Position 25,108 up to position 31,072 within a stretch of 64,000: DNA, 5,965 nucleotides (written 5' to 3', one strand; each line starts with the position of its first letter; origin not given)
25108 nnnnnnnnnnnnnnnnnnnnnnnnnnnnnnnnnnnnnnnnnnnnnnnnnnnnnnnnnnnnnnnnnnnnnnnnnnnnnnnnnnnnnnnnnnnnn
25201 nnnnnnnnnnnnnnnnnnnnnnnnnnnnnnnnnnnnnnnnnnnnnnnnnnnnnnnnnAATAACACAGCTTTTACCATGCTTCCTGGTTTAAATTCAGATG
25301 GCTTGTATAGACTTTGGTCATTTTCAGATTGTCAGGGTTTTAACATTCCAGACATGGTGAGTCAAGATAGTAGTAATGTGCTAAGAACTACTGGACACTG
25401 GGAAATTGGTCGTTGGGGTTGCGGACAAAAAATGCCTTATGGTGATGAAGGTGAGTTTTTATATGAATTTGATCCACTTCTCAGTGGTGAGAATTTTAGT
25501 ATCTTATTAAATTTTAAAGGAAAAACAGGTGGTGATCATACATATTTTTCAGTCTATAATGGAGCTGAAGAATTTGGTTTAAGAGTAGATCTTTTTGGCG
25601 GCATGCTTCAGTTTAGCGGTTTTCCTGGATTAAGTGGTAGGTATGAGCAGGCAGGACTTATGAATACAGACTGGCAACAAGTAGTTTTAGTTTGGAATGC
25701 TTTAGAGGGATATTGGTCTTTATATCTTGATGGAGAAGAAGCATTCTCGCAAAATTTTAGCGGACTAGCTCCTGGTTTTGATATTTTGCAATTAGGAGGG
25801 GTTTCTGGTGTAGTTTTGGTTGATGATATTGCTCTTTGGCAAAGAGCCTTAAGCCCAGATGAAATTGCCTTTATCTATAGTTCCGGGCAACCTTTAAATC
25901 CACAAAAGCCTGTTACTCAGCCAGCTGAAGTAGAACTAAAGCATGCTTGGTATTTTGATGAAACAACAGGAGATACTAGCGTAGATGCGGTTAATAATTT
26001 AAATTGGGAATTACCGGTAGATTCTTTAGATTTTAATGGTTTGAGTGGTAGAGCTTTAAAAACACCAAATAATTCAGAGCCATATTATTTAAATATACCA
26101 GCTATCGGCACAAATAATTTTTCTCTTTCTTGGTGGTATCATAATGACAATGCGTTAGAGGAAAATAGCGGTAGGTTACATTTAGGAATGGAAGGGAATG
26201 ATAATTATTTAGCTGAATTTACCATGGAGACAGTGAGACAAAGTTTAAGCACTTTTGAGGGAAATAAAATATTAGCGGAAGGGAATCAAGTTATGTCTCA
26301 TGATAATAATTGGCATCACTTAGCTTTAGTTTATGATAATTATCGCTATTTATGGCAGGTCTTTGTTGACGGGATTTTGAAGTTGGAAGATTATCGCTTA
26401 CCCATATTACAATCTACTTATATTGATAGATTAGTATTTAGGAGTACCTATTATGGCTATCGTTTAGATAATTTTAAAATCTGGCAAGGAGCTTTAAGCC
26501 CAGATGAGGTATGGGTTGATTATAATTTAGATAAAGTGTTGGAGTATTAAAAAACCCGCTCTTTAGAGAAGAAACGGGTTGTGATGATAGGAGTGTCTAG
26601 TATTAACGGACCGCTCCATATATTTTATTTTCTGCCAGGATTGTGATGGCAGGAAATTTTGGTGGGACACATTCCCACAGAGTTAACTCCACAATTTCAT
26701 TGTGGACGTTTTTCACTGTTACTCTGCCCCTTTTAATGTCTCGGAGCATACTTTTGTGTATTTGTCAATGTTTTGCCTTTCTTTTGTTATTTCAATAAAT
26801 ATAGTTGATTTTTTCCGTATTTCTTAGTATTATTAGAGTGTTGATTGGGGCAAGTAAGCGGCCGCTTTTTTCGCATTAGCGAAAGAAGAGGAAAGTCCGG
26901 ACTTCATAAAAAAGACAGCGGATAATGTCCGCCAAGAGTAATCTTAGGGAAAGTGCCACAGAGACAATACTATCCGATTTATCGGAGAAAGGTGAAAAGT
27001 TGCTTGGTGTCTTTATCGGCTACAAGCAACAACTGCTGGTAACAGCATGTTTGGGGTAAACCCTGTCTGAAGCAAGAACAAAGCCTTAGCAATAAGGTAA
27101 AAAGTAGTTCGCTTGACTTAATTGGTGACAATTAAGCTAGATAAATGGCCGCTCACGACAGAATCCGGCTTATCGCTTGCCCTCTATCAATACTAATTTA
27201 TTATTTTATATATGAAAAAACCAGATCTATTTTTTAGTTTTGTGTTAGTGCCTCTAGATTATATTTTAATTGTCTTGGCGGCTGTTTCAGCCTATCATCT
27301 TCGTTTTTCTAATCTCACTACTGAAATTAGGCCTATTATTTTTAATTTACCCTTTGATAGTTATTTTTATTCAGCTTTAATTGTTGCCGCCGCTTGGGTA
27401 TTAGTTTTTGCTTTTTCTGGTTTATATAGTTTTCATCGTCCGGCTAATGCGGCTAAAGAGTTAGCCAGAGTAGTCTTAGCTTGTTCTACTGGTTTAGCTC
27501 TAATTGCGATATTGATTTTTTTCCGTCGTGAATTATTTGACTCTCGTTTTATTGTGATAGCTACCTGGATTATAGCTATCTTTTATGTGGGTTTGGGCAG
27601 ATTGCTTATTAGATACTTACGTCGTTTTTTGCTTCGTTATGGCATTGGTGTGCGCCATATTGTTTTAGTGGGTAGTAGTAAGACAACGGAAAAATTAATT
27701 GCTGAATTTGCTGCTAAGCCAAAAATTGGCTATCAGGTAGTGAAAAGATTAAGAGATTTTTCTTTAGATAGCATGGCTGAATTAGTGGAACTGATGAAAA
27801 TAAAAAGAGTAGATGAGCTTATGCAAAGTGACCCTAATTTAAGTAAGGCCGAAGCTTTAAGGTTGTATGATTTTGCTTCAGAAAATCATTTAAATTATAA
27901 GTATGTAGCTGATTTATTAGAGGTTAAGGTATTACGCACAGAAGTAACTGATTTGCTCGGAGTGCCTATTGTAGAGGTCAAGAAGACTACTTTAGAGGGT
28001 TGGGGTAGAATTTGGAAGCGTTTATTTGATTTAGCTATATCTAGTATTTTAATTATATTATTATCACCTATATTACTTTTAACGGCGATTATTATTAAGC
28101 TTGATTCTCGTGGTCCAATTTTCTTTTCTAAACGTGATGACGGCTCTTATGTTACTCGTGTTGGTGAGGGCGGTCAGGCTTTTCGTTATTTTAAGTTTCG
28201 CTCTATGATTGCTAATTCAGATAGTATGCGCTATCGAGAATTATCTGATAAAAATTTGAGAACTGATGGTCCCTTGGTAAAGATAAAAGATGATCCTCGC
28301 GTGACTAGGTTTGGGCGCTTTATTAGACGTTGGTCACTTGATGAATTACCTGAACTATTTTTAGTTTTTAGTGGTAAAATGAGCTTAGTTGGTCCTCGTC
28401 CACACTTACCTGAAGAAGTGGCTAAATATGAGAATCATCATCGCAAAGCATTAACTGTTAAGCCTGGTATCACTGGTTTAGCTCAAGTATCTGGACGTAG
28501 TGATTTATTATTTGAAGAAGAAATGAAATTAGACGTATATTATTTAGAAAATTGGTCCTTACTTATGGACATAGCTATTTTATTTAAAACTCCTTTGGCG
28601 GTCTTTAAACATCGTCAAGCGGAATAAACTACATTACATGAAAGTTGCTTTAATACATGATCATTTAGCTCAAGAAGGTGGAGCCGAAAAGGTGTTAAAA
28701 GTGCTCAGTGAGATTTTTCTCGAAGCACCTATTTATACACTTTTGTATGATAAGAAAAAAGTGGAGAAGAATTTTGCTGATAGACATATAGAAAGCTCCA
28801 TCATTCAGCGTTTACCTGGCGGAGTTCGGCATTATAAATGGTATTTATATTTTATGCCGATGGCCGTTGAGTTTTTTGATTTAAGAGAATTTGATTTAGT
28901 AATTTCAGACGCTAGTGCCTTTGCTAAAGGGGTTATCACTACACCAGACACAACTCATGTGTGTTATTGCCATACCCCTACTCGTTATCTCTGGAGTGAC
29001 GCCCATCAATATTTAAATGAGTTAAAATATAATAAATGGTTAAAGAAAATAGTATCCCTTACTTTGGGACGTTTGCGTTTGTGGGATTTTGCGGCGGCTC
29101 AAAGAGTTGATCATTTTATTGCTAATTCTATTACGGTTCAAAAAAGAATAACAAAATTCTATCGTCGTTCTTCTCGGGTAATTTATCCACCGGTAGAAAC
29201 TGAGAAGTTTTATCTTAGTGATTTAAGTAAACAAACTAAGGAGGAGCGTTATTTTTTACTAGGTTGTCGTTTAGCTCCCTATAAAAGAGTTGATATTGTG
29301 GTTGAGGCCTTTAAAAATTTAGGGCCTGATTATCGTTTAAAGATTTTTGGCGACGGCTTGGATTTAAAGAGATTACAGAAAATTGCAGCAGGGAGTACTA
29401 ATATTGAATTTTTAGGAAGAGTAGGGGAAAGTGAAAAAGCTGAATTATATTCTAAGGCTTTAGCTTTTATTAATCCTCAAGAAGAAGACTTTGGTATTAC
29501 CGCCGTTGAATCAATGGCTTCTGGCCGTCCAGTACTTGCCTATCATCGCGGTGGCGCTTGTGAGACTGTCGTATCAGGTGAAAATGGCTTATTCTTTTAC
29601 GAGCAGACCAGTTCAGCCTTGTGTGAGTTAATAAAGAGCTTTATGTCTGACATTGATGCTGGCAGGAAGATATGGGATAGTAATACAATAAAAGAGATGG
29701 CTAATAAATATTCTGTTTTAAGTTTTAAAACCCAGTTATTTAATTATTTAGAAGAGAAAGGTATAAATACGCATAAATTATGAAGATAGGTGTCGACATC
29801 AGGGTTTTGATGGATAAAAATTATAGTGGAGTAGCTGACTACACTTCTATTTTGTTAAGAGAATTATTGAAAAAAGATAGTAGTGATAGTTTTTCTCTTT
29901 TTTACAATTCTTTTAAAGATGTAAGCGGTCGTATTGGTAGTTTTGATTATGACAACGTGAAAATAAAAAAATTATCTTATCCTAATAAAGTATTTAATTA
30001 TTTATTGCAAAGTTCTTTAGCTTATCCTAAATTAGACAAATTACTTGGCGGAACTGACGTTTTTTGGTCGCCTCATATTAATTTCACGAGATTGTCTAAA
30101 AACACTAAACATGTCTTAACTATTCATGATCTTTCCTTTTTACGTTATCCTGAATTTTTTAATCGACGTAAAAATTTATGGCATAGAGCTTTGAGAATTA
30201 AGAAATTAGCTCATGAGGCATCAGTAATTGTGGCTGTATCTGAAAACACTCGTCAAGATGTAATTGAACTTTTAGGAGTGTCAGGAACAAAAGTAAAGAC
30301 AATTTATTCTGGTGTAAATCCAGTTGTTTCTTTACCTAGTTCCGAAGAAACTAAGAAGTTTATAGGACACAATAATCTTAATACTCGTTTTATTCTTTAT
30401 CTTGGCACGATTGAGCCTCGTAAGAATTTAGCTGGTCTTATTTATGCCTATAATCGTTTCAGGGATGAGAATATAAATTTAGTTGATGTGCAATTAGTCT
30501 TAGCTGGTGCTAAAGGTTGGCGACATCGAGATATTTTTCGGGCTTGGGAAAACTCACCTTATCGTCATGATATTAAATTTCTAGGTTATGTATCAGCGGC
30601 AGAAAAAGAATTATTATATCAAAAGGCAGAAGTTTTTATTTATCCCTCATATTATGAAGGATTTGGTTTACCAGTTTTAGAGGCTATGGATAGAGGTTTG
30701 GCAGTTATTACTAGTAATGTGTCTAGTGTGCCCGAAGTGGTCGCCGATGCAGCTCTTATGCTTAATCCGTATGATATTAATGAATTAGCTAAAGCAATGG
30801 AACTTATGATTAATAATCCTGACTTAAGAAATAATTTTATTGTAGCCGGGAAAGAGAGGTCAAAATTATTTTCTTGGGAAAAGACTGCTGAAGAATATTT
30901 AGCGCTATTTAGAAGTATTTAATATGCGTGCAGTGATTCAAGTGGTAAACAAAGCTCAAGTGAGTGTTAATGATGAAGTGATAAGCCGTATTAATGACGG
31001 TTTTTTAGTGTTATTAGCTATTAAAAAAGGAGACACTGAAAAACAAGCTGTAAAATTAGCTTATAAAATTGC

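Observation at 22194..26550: Two-gene operon: membrane-anchored helical-repeat protein plus a 1136-aa secreted amidase/LTD/poly-E/2xLamG chimera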

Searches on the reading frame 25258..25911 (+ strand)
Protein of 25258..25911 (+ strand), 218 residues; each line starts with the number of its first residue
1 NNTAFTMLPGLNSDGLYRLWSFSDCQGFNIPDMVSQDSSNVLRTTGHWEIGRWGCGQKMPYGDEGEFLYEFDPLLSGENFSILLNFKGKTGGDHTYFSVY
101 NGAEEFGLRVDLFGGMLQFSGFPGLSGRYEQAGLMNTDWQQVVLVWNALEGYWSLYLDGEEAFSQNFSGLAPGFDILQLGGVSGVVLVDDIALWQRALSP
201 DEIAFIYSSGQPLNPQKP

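Call 5: search_protein_families(library=pfam, proteins=[window:25258-25911:+], max_evalue=10)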
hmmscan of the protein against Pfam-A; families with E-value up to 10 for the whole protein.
seq(218 aa): 2 families
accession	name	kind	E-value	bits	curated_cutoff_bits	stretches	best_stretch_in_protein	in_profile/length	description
PF13385.13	Laminin_G_3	-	7.3e-10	39.6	27.6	1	81-204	20-151/151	Concanavalin A-like lectin/glucanases superfamily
PF00354.24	Pentaxin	-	0.045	13.9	25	1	188-211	148-171/194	Pentaxin family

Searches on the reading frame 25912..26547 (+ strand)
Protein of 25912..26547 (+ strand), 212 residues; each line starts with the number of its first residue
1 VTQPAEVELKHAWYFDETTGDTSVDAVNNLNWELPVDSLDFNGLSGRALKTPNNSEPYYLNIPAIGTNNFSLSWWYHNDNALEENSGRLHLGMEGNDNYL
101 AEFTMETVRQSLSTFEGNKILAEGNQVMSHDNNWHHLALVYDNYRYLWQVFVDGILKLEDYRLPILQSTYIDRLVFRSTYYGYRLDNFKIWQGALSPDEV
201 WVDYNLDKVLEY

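Call 5: search_protein_families(library=pfam, proteins=[window:25912-26547:+], max_evalue=10)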
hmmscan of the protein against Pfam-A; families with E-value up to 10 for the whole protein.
seq(212 aa): 1 family
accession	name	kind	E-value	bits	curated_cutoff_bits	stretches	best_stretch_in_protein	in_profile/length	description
PF13385.13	Laminin_G_3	-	8.7e-08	32.9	27.6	1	63-200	12-150/151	Concanavalin A-like lectin/glucanases superfamily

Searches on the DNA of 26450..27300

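Call 68: search_rna_families(source=window, start=26450, end=27300, threshold=evalue, max_evalue=1)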
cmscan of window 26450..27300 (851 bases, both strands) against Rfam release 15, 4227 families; matches with E-value up to 1: 1.
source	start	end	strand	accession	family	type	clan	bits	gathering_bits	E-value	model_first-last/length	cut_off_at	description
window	26846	27188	+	RF00010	RNaseP_bact_a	Gene; ribozyme;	CL00002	240.8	100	5.4e-79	1-367/367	no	Bacterial RNase P class A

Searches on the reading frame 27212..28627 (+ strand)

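Call 3: search_protein_families(library=pfam, proteins=[window:27212-28627:+], max_evalue=1)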
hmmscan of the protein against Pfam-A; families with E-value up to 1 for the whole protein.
window:27212-28627:+ (471 aa): 3 families
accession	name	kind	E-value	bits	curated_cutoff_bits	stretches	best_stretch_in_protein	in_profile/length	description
PF02397.22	Bac_transf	-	2.3e-62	210.2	27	1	269-466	1-179/179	Bacterial sugar transferase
PF13727.12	CoA_binding_3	-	2.5e-08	34.6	25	1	69-203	3-145/175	CoA-binding domain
PF19659.4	DUF6162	-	0.17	12.4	27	1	76-107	5-36/124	Family of unknown function (DUF6162)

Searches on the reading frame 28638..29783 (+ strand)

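Call 58: search_protein_families(library=pfam, proteins=[window:28638-29783:+], max_evalue=0.001)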
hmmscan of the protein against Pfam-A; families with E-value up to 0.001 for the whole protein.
window:28638-29783:+ (381 aa): 4 families
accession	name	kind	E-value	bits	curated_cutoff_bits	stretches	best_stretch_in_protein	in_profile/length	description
PF00534.26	Glycos_transf_1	-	1.9e-27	96.3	26.4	1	201-339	13-159/172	Glycosyl transferases group 1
PF13692.12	Glyco_trans_1_4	-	8.6e-22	78.4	27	1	209-338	7-142/142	Glycosyl transferases group 1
PF13439.12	Glyco_transf_4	-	7.7e-09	36.2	28.5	1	55-190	43-170/170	Glycosyltransferase Family 4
PF13524.12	Glyco_trans_1_2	-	0.00058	20.3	25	0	222-345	6-121/144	Glycosyl transferase-like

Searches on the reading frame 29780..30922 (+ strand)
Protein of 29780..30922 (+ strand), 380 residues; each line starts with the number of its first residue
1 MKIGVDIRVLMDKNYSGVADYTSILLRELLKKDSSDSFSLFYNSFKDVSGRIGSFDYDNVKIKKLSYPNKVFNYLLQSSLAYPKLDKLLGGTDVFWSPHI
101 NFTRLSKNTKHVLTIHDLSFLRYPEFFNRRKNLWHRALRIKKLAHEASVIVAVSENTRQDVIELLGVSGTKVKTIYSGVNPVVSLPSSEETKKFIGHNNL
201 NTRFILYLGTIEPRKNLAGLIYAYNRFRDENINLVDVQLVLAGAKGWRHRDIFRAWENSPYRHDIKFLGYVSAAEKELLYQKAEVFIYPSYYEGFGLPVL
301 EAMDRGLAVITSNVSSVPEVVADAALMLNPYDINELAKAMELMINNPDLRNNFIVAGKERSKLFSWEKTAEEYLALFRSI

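Call 58: search_protein_families(library=pfam, proteins=[window:29780-30922:+], max_evalue=0.001)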
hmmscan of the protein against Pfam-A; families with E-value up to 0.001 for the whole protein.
window:29780-30922:+ (380 aa): 5 families
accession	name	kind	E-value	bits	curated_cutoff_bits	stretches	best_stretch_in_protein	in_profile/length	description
PF00534.26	Glycos_transf_1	-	1.9e-34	119.1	26.4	1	190-360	3-172/172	Glycosyl transferases group 1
PF13692.12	Glyco_trans_1_4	-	1.5e-25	90.6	27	1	204-346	3-142/142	Glycosyl transferases group 1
PF13439.12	Glyco_transf_4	-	9.3e-13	49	28.5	1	74-181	53-168/170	Glycosyltransferase Family 4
PF20706.3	GT4-conflict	-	9.2e-11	41.8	26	1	139-322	139-321/385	Family 4 Glycosyltransferase in conflict systems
PF13524.12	Glyco_trans_1_2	-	0.00031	21.2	25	1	236-374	14-143/144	Glycosyl transferase-like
